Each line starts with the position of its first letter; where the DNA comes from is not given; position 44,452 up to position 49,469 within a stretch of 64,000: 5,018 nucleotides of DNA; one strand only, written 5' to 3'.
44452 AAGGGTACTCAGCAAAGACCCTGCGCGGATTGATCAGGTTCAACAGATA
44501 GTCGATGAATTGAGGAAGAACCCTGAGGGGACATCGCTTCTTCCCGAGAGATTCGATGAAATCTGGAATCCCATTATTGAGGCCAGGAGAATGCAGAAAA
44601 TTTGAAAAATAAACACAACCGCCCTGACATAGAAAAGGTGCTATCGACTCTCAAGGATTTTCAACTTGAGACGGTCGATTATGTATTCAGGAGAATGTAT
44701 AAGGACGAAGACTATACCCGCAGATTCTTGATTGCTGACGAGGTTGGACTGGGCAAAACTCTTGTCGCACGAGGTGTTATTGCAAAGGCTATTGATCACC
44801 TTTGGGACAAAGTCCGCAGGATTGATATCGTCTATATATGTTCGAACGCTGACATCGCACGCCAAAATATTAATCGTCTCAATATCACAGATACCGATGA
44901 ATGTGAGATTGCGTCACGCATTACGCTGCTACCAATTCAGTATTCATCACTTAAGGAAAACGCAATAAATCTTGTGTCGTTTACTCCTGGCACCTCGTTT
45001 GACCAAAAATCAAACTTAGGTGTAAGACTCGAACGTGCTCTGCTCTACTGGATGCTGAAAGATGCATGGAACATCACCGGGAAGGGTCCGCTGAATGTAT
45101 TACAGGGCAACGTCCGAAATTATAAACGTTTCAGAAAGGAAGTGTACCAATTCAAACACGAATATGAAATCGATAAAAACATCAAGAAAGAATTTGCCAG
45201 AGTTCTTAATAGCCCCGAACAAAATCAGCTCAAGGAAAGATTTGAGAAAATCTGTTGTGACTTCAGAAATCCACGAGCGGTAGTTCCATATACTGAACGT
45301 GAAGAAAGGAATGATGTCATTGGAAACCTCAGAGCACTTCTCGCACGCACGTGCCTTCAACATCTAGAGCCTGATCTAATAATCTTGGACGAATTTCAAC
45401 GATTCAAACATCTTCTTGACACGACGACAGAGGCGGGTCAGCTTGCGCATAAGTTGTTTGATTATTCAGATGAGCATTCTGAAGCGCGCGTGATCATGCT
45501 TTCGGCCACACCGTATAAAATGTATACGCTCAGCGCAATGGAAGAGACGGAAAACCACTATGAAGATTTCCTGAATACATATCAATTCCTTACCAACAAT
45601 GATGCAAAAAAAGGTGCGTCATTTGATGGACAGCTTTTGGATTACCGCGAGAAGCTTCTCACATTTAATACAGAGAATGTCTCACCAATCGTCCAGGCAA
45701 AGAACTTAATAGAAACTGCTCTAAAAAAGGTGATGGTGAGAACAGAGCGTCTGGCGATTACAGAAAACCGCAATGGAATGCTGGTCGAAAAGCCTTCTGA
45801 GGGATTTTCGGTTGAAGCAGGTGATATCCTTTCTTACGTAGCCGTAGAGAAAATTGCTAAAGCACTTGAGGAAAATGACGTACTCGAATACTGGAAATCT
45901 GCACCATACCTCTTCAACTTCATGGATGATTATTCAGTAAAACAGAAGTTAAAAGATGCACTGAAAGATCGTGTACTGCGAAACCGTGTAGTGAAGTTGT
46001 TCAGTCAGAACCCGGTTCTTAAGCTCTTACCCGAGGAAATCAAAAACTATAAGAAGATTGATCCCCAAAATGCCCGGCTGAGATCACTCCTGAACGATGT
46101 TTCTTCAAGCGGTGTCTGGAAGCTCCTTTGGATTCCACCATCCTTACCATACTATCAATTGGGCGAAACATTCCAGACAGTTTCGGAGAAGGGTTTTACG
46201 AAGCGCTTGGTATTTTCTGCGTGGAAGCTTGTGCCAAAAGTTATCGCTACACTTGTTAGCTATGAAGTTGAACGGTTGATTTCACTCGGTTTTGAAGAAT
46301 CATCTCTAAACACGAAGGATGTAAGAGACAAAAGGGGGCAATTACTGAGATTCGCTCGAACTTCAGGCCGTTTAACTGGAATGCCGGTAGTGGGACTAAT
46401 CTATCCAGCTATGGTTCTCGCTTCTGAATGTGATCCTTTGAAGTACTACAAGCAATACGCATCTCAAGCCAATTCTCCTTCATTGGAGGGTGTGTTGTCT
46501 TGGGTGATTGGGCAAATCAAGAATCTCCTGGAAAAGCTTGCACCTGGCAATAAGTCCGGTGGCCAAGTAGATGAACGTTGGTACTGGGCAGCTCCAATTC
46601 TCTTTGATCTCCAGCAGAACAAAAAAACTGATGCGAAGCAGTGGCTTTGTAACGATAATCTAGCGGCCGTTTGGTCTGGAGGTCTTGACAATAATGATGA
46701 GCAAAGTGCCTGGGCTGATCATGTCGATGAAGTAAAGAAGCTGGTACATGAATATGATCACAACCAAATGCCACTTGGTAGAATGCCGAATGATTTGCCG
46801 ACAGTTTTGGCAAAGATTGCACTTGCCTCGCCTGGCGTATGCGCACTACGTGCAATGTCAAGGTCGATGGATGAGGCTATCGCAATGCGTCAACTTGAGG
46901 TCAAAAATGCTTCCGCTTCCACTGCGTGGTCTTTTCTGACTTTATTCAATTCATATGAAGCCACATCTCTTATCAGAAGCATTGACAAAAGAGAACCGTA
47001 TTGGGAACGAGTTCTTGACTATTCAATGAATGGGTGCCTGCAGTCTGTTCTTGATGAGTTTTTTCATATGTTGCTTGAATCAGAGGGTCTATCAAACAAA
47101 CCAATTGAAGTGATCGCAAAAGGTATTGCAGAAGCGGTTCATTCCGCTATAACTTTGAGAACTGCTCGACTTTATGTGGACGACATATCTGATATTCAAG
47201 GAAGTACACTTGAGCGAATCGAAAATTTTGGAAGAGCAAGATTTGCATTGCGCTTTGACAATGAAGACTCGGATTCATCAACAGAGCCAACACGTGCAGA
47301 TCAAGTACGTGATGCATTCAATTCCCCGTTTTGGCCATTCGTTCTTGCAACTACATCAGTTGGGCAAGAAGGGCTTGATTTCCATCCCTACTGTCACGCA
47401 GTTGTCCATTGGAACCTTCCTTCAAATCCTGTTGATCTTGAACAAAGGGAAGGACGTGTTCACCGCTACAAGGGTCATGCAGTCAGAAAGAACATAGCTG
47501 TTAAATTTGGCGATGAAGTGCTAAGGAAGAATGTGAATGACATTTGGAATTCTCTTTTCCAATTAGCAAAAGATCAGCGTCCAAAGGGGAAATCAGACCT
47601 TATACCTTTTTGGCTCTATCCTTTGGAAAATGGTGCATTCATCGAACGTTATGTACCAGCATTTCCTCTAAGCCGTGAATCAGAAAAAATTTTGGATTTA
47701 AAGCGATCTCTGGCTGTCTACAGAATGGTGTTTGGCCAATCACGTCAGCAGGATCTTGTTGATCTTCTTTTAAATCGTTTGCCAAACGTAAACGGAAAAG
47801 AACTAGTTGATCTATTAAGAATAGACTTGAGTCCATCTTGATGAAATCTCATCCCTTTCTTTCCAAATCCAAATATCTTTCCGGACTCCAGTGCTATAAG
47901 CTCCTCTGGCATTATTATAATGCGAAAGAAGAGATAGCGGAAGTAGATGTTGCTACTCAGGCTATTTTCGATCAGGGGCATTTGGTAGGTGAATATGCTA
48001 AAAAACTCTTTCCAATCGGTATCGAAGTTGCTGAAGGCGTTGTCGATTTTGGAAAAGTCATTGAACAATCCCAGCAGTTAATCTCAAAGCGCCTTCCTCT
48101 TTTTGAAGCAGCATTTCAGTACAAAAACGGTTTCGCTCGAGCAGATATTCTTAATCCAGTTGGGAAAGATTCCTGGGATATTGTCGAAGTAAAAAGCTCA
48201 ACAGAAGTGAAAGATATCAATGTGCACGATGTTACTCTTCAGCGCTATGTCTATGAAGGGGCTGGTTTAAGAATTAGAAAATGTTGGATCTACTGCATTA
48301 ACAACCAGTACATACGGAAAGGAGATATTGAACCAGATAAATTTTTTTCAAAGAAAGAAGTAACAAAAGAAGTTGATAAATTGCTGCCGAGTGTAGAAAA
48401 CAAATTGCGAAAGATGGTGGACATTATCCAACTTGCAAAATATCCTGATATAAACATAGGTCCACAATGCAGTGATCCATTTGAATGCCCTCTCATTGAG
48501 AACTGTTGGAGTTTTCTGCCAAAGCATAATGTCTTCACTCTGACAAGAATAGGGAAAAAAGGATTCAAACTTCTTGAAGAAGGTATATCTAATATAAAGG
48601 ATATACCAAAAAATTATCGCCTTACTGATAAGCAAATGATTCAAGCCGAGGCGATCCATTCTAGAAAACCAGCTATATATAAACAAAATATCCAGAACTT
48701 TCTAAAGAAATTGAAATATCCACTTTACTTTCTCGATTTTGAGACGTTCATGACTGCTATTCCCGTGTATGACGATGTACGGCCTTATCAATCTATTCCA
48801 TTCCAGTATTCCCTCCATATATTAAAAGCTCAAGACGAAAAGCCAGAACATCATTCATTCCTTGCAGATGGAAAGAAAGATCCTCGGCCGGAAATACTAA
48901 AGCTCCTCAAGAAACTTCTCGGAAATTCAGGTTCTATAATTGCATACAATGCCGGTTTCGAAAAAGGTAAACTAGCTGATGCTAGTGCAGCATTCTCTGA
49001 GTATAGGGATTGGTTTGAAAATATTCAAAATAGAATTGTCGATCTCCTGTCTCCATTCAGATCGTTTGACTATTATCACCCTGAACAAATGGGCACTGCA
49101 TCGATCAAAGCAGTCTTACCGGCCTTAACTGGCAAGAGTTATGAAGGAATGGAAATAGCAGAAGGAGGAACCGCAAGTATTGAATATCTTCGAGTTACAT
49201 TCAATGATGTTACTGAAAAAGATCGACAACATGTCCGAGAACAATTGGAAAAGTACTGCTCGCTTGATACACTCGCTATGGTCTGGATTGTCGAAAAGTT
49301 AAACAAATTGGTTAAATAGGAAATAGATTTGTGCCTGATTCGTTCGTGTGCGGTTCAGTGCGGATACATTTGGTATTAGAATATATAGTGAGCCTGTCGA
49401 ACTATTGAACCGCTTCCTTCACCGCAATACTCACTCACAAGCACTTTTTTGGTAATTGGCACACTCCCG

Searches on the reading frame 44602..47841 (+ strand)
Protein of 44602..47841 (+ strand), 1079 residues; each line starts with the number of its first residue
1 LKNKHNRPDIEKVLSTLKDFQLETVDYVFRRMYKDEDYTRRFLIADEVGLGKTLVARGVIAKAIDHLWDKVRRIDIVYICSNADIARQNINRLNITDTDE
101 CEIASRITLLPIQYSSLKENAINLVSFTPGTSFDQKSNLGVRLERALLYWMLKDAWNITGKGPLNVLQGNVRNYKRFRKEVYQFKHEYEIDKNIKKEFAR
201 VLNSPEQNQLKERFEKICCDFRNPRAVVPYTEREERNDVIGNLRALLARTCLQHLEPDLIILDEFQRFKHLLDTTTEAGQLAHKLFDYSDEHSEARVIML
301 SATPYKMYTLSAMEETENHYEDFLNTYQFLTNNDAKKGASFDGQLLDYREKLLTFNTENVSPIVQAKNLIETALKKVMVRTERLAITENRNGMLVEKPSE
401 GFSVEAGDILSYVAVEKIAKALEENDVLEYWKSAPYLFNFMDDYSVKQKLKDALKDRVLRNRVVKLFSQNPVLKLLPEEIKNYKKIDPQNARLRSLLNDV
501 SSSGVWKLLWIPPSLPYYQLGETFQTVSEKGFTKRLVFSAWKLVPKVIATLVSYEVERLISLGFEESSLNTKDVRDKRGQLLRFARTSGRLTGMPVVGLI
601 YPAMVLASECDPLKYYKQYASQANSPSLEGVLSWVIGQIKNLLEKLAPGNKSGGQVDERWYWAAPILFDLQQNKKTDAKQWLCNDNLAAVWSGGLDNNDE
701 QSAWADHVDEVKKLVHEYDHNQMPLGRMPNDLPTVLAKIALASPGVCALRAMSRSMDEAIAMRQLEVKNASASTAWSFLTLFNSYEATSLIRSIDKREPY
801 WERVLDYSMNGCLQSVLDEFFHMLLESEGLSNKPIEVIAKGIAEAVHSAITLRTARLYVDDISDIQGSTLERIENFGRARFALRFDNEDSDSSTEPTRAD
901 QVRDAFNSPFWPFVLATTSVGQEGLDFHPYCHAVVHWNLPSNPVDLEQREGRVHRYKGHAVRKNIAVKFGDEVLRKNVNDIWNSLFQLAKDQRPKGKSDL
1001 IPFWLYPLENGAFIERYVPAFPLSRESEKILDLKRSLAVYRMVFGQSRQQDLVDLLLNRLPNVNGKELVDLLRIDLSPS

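Call 73: search_protein_families(library=pfam, proteins=[window:44602-47841:+], max_evalue=0.0001)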
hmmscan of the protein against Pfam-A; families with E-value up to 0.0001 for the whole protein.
window:44602-47841:+ (1079 aa): 4 families
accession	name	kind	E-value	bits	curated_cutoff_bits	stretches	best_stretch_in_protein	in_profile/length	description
PF00271.37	Helicase_C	-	6.2e-08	33.3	23.5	1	891-956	46-109/110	Helicase conserved C-terminal domain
PF00270.35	DEAD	-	6.4e-06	26.4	26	0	40-134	15-107/167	DEAD/DEAH box helicase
PF04851.21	ResIII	-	9.7e-06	26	22.5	0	18-98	5-78/164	Type III restriction enzyme, res subunit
PF13872.12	AAA_34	-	5.1e-05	22.8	27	0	16-66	35-87/306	P-loop containing NTP hydrolase pore-1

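Call 88: search_protein_families(library=padloc, proteins=[window:44602-47841:+], max_evalue=0.00001)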
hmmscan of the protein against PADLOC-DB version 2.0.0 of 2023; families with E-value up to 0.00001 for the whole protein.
window:44602-47841:+ (1079 aa): 20 families
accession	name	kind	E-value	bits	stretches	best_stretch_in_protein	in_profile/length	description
PDLC03830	ZacC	-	0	1157.5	1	9-1078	5-1016/1019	-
PDLC04556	PDC-M27C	-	1.1e-22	78.3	1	895-959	739-803/892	-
PDLC04554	PDC-M27C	-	4.4e-17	59.6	1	905-960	762-817/1217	-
PDLC02621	DrmD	-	8.2e-14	48.8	1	900-961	564-628/1040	DrmD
PDLC02504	BrxHI|BrxHII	-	1.7e-12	44.2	1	901-967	527-592/971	BrxHII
PDLC02843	DpdE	-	2.4e-12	43.6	1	914-961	622-668/1091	DpdE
PDLC02500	BrxHI|BrxHII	-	1.5e-11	41.6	1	913-972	531-589/933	BrxHI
PDLC04555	PDC-M27C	-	2.9e-11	40.8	1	904-959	498-553/656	-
PDLC02572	DrmA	-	5.6e-11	39.1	1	914-958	579-623/1043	DrmA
PDLC02623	DrmD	-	4e-10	36.1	1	913-962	581-629/1040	DrmD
PDLC02619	DrmD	-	4.3e-10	36.4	1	914-989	492-566/872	DrmD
PDLC02840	DpdE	-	2.1e-09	34.2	0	915-959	613-656/1091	DpdE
PDLC02633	DrmD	-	3.6e-09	33.2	1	902-960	575-632/839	DrmD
PDLC02634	DrmD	-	4.2e-09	32.8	1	906-968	534-595/900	DrmD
PDLC02846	DpdE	-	2e-08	30.6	0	914-959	618-663/1034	DpdE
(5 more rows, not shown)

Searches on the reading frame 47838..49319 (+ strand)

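Call 73: search_protein_families(library=pfam, proteins=[window:47838-49319:+], max_evalue=0.0001)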
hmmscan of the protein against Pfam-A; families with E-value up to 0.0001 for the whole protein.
window:47838-49319:+ (493 aa): 1 family
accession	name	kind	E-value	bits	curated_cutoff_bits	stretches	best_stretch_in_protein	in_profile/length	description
PF11074.14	DUF2779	-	3.1e-39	134.5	23.3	1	297-422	1-126/126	Domain of unknown function(DUF2779)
